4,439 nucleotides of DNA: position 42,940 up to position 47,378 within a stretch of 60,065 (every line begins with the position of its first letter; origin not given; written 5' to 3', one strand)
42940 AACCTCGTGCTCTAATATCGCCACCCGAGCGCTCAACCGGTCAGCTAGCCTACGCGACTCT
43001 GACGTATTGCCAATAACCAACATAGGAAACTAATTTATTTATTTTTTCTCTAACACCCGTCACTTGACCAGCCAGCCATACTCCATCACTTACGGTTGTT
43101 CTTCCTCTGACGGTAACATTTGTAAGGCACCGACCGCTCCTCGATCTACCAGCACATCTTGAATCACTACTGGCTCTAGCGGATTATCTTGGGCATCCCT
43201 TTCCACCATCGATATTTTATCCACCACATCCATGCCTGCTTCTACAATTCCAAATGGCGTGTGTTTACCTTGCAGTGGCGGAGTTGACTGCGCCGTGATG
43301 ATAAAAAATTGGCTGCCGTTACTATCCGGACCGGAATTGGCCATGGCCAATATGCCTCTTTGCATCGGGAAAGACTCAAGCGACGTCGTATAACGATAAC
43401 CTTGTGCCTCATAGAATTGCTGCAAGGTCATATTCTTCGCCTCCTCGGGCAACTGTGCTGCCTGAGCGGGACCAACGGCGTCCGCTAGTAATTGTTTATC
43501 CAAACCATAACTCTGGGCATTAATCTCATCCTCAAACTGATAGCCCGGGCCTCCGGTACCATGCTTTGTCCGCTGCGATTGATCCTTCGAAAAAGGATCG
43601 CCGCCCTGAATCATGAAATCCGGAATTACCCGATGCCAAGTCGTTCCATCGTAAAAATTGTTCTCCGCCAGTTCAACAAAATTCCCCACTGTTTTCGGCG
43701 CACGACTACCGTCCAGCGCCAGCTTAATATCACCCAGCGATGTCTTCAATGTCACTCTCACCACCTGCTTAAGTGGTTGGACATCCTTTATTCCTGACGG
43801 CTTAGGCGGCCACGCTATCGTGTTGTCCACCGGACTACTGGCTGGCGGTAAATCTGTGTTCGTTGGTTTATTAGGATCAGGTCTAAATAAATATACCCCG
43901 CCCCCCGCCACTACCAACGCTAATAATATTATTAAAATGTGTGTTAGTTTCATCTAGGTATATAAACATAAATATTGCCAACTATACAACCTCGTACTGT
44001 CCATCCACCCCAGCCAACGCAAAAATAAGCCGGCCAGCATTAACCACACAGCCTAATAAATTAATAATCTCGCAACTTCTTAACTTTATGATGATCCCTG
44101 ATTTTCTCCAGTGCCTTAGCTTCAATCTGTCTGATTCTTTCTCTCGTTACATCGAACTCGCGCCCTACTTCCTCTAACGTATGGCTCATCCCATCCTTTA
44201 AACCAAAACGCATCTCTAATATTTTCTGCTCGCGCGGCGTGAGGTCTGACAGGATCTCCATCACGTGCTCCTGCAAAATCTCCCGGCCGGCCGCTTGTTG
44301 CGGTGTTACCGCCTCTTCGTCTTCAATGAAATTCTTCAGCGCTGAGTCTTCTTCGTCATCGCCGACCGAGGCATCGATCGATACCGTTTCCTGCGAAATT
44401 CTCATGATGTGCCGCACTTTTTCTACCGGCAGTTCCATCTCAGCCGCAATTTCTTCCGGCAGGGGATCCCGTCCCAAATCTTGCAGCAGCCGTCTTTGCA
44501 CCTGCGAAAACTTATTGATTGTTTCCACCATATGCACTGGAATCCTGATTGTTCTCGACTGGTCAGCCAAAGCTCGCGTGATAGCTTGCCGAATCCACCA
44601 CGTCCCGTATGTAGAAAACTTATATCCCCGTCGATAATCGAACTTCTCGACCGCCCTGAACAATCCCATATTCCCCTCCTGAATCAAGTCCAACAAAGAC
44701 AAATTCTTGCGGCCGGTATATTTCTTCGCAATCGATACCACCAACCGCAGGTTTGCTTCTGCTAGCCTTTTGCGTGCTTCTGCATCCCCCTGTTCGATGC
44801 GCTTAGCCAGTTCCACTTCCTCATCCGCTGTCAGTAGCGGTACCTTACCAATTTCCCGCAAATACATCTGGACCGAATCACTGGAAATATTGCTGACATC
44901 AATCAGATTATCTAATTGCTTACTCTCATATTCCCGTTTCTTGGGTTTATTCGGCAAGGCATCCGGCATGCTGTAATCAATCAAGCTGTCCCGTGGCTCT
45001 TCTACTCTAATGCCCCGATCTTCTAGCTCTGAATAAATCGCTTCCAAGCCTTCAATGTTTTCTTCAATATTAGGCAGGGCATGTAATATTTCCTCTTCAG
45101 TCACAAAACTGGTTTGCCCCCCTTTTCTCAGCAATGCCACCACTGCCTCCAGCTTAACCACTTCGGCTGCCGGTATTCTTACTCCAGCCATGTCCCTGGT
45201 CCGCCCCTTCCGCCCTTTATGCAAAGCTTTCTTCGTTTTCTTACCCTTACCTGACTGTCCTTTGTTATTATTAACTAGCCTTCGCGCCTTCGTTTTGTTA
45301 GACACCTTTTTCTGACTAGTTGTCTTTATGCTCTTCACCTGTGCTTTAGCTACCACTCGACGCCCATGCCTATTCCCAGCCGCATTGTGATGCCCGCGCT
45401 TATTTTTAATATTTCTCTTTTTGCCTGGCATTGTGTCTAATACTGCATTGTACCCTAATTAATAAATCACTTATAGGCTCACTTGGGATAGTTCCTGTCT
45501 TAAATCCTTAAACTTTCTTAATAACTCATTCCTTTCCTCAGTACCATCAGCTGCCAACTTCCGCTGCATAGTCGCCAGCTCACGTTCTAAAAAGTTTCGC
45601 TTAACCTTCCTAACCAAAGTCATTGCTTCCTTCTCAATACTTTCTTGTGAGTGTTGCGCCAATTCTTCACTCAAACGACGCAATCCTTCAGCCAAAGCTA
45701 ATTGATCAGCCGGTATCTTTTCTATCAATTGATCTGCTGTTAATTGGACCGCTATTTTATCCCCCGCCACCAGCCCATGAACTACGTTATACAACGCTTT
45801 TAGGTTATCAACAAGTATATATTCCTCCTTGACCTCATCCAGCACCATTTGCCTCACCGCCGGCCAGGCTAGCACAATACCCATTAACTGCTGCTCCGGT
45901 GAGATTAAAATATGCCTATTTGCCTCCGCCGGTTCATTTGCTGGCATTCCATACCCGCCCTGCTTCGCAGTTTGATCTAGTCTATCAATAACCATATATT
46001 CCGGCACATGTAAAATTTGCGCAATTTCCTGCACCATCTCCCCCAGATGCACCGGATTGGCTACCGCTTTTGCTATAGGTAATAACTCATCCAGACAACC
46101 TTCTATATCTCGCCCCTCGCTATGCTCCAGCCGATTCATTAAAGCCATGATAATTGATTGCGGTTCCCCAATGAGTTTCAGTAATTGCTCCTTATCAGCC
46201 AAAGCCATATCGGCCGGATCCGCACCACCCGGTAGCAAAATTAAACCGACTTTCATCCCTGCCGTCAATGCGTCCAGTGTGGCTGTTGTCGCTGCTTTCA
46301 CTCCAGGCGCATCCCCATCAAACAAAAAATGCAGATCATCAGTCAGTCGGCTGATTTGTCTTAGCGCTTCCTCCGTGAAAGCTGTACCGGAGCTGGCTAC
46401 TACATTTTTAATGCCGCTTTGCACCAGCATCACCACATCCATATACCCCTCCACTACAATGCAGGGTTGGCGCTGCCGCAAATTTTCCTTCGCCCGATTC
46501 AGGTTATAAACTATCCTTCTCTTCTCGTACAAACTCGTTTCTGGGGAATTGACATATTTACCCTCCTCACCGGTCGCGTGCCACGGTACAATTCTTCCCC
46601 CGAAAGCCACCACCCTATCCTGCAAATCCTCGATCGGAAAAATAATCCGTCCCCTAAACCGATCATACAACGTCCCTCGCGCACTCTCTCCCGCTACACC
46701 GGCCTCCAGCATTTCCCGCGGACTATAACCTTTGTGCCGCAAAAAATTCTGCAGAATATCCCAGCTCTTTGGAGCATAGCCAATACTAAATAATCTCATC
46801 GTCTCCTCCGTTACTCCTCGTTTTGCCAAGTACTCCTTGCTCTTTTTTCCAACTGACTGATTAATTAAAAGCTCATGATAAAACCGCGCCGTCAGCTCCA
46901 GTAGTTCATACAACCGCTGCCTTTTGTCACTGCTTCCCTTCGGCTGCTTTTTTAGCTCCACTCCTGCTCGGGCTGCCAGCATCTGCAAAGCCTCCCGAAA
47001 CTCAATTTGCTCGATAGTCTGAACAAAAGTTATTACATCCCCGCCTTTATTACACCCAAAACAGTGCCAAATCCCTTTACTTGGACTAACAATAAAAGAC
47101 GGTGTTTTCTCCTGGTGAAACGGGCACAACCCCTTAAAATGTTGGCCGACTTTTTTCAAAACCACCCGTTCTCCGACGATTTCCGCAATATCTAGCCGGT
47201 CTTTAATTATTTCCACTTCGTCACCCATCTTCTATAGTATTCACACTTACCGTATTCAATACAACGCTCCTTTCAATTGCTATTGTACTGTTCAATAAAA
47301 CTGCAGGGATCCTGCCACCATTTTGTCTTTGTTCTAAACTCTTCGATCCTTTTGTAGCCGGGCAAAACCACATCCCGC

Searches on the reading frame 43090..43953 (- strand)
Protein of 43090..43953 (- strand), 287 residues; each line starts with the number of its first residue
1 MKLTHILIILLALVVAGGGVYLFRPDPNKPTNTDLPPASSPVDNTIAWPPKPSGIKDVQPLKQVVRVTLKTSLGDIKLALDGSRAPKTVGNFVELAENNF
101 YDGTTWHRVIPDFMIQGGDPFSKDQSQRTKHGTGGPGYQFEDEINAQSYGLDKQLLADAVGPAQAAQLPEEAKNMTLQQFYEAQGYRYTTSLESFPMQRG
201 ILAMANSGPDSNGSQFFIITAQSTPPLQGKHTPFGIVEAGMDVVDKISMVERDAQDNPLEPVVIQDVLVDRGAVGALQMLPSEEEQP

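Call 84: search_protein_families(library=pfam, proteins=[window:43090-43953:-], max_evalue=0.0001)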
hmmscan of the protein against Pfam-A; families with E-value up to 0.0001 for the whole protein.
window:43090-43953:- (287 aa): 1 family
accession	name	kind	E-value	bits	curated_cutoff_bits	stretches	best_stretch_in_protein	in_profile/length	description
PF00160.26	Pro_isomerase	-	2e-47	161.8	21.7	1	67-267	2-157/159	Cyclophilin type peptidyl-prolyl cis-trans isomerase/CLD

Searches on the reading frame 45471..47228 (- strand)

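Call 84: search_protein_families(library=pfam, proteins=[window:45471-47228:-], max_evalue=0.0001)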
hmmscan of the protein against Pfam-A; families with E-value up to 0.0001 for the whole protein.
window:45471-47228:- (585 aa): 5 families
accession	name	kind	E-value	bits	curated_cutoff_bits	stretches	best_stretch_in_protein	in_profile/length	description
PF08275.17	DNAG_N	-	6.1e-40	136.7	26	1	117-247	1-128/128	DNA primase catalytic core, N-terminal domain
PF01807.25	Zn_ribbon_DnaG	-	2.3e-35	120.8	24.9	1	5-95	6-96/98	CHC2 zinc finger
PF13155.12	Toprim_2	-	1.1e-14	55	22.1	1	257-340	1-86/88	Toprim-like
PF13662.12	Toprim_4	-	2.1e-13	50.7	25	1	257-327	4-81/85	Toprim domain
PF01751.28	Toprim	-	3.5e-08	33.9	23.1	1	257-317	3-77/96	Toprim domain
